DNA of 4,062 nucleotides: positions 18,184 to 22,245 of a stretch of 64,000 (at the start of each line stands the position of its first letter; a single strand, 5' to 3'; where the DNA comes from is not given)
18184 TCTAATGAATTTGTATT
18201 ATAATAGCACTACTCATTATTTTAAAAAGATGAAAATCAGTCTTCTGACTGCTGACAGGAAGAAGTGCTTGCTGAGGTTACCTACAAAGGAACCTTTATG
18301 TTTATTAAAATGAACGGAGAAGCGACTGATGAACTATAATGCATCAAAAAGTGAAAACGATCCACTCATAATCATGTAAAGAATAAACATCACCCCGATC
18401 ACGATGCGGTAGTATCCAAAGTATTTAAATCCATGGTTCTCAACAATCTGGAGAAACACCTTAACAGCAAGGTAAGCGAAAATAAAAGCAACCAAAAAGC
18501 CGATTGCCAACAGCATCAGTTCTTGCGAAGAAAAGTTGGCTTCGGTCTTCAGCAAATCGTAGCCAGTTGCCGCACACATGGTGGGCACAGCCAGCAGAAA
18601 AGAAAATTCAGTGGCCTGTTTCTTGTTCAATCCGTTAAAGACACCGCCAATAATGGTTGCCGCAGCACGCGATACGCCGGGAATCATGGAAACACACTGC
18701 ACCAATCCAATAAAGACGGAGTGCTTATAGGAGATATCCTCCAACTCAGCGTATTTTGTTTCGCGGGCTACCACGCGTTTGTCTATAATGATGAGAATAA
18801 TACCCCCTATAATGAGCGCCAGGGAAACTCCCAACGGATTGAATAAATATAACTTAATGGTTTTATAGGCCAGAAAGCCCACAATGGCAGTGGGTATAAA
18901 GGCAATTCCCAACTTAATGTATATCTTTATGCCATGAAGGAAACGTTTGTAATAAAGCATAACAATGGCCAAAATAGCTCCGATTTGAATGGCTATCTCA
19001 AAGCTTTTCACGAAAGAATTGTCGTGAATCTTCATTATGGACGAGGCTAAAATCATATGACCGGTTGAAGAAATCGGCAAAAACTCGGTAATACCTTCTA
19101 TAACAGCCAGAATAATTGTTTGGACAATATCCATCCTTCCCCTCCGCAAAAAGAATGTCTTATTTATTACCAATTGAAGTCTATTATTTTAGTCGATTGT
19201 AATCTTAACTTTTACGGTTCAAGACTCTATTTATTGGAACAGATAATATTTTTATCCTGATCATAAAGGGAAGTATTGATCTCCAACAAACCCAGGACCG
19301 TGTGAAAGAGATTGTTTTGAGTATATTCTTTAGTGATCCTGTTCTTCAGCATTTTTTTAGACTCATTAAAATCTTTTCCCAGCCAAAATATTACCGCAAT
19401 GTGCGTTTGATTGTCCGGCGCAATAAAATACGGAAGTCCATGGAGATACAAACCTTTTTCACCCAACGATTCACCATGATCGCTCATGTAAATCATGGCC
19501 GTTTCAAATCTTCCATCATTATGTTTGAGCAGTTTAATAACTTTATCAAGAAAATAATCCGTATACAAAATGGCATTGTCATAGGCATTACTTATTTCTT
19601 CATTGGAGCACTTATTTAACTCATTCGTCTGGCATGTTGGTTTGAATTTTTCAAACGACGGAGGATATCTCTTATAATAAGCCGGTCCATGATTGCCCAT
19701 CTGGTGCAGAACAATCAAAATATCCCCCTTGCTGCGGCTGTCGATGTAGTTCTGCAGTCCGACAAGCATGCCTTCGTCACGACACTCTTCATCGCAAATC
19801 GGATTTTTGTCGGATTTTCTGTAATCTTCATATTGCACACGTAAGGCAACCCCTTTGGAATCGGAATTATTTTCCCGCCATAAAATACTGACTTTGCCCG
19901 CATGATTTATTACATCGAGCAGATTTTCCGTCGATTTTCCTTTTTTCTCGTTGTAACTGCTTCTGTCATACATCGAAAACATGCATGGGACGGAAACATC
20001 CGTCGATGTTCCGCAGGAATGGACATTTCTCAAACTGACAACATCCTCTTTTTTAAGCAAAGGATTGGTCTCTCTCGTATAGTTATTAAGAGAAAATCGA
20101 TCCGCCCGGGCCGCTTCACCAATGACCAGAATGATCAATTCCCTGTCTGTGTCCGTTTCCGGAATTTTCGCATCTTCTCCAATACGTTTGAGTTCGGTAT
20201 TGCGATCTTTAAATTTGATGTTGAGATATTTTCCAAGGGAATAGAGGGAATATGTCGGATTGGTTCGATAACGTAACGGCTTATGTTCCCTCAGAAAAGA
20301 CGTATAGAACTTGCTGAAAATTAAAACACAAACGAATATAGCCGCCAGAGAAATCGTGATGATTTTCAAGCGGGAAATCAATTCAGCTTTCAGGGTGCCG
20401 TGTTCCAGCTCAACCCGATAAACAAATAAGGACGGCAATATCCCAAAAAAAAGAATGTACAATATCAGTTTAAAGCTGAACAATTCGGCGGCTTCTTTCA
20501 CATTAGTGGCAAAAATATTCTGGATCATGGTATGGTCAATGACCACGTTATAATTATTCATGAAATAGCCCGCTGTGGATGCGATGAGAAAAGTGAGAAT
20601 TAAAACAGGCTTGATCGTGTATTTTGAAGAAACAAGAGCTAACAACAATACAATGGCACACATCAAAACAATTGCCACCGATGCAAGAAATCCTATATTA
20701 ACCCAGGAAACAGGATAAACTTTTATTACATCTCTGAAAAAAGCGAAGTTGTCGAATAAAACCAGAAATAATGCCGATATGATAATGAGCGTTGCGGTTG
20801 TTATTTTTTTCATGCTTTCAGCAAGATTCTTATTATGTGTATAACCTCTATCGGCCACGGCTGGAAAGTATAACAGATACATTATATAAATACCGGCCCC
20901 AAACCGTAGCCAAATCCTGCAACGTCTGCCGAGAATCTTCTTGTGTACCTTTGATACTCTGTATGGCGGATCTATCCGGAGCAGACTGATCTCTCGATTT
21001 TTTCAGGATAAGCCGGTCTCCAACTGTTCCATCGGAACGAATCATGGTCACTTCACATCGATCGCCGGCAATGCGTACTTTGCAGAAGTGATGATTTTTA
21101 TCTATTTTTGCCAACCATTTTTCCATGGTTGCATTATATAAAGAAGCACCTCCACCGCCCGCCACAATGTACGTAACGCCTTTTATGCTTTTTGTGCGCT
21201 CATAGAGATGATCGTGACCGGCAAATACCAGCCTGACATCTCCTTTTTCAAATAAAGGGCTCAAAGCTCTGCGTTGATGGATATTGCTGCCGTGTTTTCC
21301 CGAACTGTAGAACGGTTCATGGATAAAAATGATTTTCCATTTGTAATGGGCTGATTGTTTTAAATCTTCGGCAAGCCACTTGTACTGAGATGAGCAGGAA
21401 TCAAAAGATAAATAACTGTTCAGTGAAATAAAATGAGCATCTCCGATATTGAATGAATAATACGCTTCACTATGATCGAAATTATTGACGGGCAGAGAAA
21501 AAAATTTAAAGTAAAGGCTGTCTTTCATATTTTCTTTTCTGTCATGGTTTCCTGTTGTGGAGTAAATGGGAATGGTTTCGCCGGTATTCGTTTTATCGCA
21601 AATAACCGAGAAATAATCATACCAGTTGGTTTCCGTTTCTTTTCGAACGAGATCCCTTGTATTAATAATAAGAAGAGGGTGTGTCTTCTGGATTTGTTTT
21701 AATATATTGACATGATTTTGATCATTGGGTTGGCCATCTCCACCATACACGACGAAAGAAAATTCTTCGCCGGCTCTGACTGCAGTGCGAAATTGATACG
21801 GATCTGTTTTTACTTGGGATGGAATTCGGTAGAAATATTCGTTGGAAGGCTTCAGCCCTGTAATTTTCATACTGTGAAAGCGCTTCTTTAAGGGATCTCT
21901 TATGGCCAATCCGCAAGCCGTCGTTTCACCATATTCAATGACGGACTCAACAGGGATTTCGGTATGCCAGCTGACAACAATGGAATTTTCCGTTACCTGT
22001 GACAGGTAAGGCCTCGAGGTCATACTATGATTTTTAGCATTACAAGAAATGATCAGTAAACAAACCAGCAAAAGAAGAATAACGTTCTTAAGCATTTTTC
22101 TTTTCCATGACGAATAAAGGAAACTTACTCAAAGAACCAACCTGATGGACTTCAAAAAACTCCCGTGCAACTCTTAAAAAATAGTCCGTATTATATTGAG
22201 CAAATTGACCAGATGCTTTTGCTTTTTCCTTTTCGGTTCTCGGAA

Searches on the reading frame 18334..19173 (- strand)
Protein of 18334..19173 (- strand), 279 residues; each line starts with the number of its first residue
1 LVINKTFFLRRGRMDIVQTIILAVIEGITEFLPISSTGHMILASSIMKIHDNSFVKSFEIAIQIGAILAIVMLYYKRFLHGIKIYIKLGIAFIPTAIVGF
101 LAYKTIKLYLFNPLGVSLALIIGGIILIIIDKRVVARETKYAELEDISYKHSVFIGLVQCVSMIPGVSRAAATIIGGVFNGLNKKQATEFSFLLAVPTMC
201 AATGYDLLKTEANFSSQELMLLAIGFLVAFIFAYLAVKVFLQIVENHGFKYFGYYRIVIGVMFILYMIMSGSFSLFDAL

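Call 79: search_protein_families(library=pfam, proteins=[window:18334-19173:-], max_evalue=0.00001)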
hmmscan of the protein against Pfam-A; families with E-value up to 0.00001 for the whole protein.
window:18334-19173:- (279 aa): 1 family
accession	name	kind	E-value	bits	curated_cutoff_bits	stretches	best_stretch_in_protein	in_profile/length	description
PF02673.24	BacA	-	2.7e-75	253.8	33.4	1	20-261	2-256/257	Bacitracin resistance protein BacA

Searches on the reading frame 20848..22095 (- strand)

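Call 79: search_protein_families(library=pfam, proteins=[window:20848-22095:-], max_evalue=0.00001)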
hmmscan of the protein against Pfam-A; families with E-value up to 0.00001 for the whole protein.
window:20848-22095:- (415 aa): 2 families
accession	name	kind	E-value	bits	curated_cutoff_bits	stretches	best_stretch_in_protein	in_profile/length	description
PF00149.33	Metallophos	-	2.9e-12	47.9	21.5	1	127-297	17-190/191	Calcineurin-like phosphoesterase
PF16656.11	Pur_ac_phosph_N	-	5.4e-08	33.7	30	1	31-104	6-93/93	Purple acid Phosphatase, N-terminal domain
